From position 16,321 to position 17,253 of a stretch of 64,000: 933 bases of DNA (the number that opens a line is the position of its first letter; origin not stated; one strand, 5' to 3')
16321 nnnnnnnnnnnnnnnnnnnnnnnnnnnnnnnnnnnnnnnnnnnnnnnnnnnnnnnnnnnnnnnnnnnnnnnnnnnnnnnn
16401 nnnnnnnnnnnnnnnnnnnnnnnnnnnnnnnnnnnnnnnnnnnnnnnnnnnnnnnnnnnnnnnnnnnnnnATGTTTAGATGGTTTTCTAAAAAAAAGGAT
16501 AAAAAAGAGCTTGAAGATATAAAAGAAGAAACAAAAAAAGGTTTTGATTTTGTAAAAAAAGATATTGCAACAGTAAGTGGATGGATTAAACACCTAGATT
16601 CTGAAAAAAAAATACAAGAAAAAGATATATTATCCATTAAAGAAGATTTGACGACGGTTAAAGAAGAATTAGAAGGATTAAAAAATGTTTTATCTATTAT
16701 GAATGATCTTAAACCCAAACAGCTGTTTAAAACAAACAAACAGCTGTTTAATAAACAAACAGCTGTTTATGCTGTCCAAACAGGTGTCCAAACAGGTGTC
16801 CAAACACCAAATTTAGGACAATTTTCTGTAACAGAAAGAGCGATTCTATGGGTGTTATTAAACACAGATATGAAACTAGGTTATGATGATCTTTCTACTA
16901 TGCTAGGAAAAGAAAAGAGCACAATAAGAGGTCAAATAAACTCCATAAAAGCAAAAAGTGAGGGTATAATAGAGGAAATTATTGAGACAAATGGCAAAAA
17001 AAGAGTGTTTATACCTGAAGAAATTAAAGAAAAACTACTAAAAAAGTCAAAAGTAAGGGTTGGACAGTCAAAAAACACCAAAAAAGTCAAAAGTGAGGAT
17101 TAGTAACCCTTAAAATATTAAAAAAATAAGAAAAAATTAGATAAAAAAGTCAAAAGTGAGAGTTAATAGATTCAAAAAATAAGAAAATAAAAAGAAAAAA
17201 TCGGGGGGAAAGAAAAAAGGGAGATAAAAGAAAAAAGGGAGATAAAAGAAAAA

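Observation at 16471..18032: Convergent paralogous coiled-coil/wHTH genes whose low-complexity linkers are built from the same DNA repeats found in the upstream non-coding array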

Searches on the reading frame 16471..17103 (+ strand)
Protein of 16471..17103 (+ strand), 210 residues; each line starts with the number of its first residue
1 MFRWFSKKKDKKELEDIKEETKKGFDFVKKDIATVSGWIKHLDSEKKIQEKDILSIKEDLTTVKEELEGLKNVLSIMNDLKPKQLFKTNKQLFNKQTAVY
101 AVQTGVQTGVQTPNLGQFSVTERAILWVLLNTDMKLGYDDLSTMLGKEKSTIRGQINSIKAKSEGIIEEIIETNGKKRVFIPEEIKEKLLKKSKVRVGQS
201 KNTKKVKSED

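Call 9: search_protein_families(library=pfam, proteins=[window:16471-17103:+], max_evalue=0.1)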
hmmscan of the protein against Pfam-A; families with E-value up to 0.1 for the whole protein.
window:16471-17103:+ (210 aa): 0 families

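Call 10: search_protein_families(library=phrogs, proteins=[window:16471-17103:+], max_evalue=0.01)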
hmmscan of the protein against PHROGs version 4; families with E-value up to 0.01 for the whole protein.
window:16471-17103:+ (210 aa): 0 families

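Call 15: find_homologous_proteins(query=window:16471-17103:+, max_evalue=0.001)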
Query window:16471-17103:+ (210 aa): 2400 proteins with E <= 0.001 among 3450 candidates; the best 120 are listed.
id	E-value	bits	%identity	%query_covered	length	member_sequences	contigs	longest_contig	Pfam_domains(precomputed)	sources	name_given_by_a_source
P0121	7.8e-125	432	100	100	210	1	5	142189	-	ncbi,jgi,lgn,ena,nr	ncbi:MAG TPA: hypothetical protein PK357_01555 [Candidatus Pacearchaeota archaeon]|nr:hypothetical p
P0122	1.7e-119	415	96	100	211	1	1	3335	-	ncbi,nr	ncbi:MAG: hypothetical protein PHS80_13995 [Methanothrix sp.]|nr:hypothetical protein [Methanothrix 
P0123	1.7e-114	398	91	100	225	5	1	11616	-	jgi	jgi:hypothetical protein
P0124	6.9e-111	387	91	98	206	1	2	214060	-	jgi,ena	jgi:hypothetical protein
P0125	1.0e-110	386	88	100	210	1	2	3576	-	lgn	-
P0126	1.7e-108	379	88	98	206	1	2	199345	-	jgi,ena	jgi:hypothetical protein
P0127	5.4e-107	374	87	98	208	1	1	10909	-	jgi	jgi:hypothetical protein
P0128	1.2e-106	373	87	98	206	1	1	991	-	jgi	jgi:hypothetical protein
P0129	7.1e-100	351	81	98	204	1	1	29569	-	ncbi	ncbi:MAG: hypothetical protein ABIE36_01835 [Candidatus Diapherotrites archaeon]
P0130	8.4e-100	350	80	99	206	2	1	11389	-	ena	-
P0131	1.4e-98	346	80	98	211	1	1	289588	-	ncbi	-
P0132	2.7e-98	346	81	98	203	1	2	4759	-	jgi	jgi:hypothetical protein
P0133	8.0e-96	337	79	98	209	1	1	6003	-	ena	-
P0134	9.1e-94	331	76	97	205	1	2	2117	-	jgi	jgi:hypothetical protein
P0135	1.1e-93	331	79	98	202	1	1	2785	-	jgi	jgi:ribosomal 50S subunit-associated protein YjgA (DUF615 family)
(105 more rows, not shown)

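Call 19: find_related_loci(query=A1, collection=genome_contigs, flank=6000)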
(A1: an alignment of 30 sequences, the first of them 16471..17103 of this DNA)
Query A1 (210 aa) in genome_contigs; peptide patterns used: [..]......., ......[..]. (x = any residue, [..] = any of these).
387 stretches matched a pattern; 254 encode a relative of the query (tblastn E <= 1e-3); the best 80 are kept; 80 distinct loci.
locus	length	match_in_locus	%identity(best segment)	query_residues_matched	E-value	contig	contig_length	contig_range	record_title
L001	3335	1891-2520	96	1-210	3e-133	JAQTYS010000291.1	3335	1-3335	MAG: Methanothrix sp. isolate STC_42 NODE_99856_length_3335_cov_1.314214_Sandtown_C, whole genome shotgun sequence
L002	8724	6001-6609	81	1-206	3e-108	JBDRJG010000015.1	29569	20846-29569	MAG: Candidatus Iainarchaeum archaeon isolate MEGAHIT-group-1.632 k141_1141475, whole genome shotgun sequence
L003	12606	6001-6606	79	1-205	2e-101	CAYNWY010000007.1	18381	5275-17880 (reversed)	MAG TPA_asm: Candidatus Woesearchaeota archaeon isolate binchicken_co387_31 genome assembly, contig: NODE_3215_length_18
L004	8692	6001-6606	76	1-205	3e-101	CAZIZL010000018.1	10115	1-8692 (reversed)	MAG TPA_asm: Candidatus Woesearchaeota archaeon isolate SRP050083_co2_601 genome assembly, contig: NODE_5334_length_1011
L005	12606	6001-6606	76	1-205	9e-101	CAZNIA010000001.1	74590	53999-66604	MAG TPA_asm: Candidatus Woesearchaeota archaeon isolate SRP192927_co4_126 genome assembly, contig: NODE_362_length_74590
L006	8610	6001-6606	77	1-205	7e-100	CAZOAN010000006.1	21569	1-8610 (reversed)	MAG TPA_asm: Candidatus Woesearchaeota archaeon isolate SRP178699_co1_144 genome assembly, contig: NODE_2904_length_2156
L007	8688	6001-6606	75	1-205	1e-99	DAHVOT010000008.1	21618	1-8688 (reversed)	MAG TPA_asm: archaeon isolate clean591 NODE_8_length_21618_cov_5.360475, whole genome shotgun sequence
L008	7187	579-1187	74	1-205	1e-97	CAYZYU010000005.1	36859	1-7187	MAG TPA_asm: Candidatus Woesearchaeota archaeon isolate binchicken_co115_170 genome assembly, contig: NODE_1931_length_3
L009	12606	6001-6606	75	1-205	6e-98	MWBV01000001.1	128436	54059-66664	MAG: Candidatus Diapherotrites archaeon ADurb.Bin253 BWY36_contig000001, whole genome shotgun sequence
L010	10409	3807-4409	74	1-204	6e-97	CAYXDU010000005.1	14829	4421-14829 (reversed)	MAG TPA_asm: Candidatus Woesearchaeota archaeon isolate binchicken_co211_210 genome assembly, contig: NODE_2648_length_1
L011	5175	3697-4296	73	1-203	8e-96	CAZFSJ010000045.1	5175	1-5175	MAG TPA_asm: Candidatus Woesearchaeota archaeon isolate binchicken_co151_555 genome assembly, contig: NODE_29544_length_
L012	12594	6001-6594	74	1-198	5e-95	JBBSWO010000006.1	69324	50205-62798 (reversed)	MAG: Nanoarchaeota archaeon isolate H41-bin116_1 H41_bin116_1_000000000006, whole genome shotgun sequence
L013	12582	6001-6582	76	1-197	1e-94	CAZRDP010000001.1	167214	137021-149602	MAG TPA_asm: Candidatus Woesearchaeota archaeon isolate SRP239243_co1_214 genome assembly, contig: NODE_59_length_167214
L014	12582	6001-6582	76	1-197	1e-94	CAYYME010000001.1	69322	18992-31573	MAG TPA_asm: Candidatus Woesearchaeota archaeon isolate binchicken_co228_478 genome assembly, contig: NODE_357_length_69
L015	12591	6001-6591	71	1-200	5e-93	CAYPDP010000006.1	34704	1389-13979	MAG TPA_asm: Candidatus Woesearchaeota archaeon isolate SRP216583_co1_179 genome assembly, contig: NODE_772_length_34704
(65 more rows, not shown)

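Call 37: search_solved_structures(query=A1, max_evalue=1)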
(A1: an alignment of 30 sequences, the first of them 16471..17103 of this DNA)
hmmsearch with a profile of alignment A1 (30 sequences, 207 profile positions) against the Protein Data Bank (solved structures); distinct sequences matched with E-value up to 1: 5.
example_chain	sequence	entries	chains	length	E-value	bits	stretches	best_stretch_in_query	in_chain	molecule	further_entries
2ba2_A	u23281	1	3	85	0.062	16.4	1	4-67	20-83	Hypothetical UPF0134 protein MPN010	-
8crx_B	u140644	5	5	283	0.27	14.3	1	97-167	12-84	30S ribosomal protein S2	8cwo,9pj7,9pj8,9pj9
8qox_B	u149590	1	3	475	0.44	13.6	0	24-76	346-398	Conserved membrane protein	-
9dwu_B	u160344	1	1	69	0.51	13.4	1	21-66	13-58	REST corepressor 1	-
8tvi_A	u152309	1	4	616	0.78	12.8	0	44-81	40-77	Langya virus attachment glycoprotein G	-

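Call 52: predict_structure(alignment_id=A1)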
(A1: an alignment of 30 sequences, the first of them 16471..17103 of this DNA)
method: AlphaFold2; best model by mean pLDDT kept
length: 210 residues; sequences in the alignment: 30
mean_pLDDT: 72.2   pTM: 0.38
mean pLDDT of the five models: 72.2, 69.0, 66.4, 66.0, 64.2
residues with pLDDT >= 90: 27; 70-90: 115; 50-70: 20; < 50: 48
segments of 3 or more residues with pLDDT < 50: 85-113, 193-210
pLDDT, mean of each block of 10 residues (from residue 1): 60 78 83 85 90 91 87 78 49 42 37 64 87 87 88 90 83 85 78 40 35
secondary structure, 60 per line:
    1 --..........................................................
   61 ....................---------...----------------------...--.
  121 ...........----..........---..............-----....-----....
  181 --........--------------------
elements in order: H3-80 H120-131 H138-145 H149-162 E168-171 E177-180 H183-190

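Call 56: search_protein_families(library=ncbifam, proteins=[window:16471-17103:+], max_evalue=0.001)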
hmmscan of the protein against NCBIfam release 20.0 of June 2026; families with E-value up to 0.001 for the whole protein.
window:16471-17103:+ (210 aa): 0 families

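Call 72: fold_search(model_id=the predicted structure, library=pdb)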
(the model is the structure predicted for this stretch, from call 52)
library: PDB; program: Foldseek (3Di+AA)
matches with E <= 10: 1544; with E <= 0.001: 2
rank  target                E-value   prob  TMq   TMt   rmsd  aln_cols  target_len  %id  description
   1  3eco_A                6.6e-04  1.00  0.32  0.48   3.8        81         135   12  Crystal structure of MepR, a transcription regulator of the Staphylococcus aureus multidrug efflux pump MepA (released 2009-02-10)
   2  4ld5_A                7.5e-04  1.00  0.31  0.46   4.0        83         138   12  Crystal structure of MepR Q18P mutant from multidrug resistant S. aureus clinical isolate (released 2013-09-11)
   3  4l9t_B                1.6e-03  1.00  0.32  0.47   3.6        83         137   12  Crystal structure of MepR F27L mutant from multidrug resistant S. aureus clinical isolate (released 2013-09-11)
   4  6cmv_C                1.7e-03  1.00  0.29  0.52   2.6        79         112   20  Crystal structure of Archaeal Biofilm Regulator (AbfR2) from Sulfolobus acidocaldarius (released 2018-11-14)
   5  3fm5_D                1.9e-03  1.00  0.32  0.47   3.9        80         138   12  X-ray crystal structure of transcriptional regulator (MarR family) from Rhodococcus sp. RHA1 (released 2009-02-03)
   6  4ld5_C                1.9e-03  1.00  0.31  0.46   3.9        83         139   12  Crystal structure of MepR Q18P mutant from multidrug resistant S. aureus clinical isolate (released 2013-09-11)
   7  7dvr                  2.2e-03  1.00  0.31  0.43   2.6        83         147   14  Crystal structure of heme sensor protein PefR from Streptococcus agalactiae in complex with heme (released 2021-09-29)
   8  4lll_M                2.3e-03  1.00  0.31  0.51   2.4        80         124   14  Crystal structure of S. aureus MepR-DNA complex (released 2014-05-14)
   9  5fb2_A                2.5e-03  1.00  0.32  0.47   3.6        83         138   12  S. aureus MepR F27L Mutant bound to oligodeoxyribonucleotide (released 2016-12-14)
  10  4l9t_A                2.8e-03  1.00  0.31  0.46   2.4        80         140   14  Crystal structure of MepR F27L mutant from multidrug resistant S. aureus clinical isolate (released 2013-09-11)
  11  4ld5_E                2.8e-03  1.00  0.31  0.46   2.5        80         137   14  Crystal structure of MepR Q18P mutant from multidrug resistant S. aureus clinical isolate (released 2013-09-11)
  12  4l9n_B                3.2e-03  1.00  0.31  0.45   3.9        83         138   13  Crystal structure of MepR A103V mutant from multidrug resistant S. aureus clinical isolate (released 2013-09-11)
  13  3bpx_B                3.5e-03  1.00  0.31  0.45   2.1        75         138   16  Crystal Structure of MarR (released 2008-05-20)
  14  5jls                  3.5e-03  1.00  0.30  0.45   3.0        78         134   18  Crystal Structure of Adhesin competence repressor (AdcR) from Streptococcus pyogenes (C-terminally His tagged) (released 2017-05-03)
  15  5jlu                  3.5e-03  1.00  0.30  0.44   6.1       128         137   14  Crystal Structure of Adhesin competence repressor (AdcR) from Streptococcus pyogenes (released 2017-05-03)
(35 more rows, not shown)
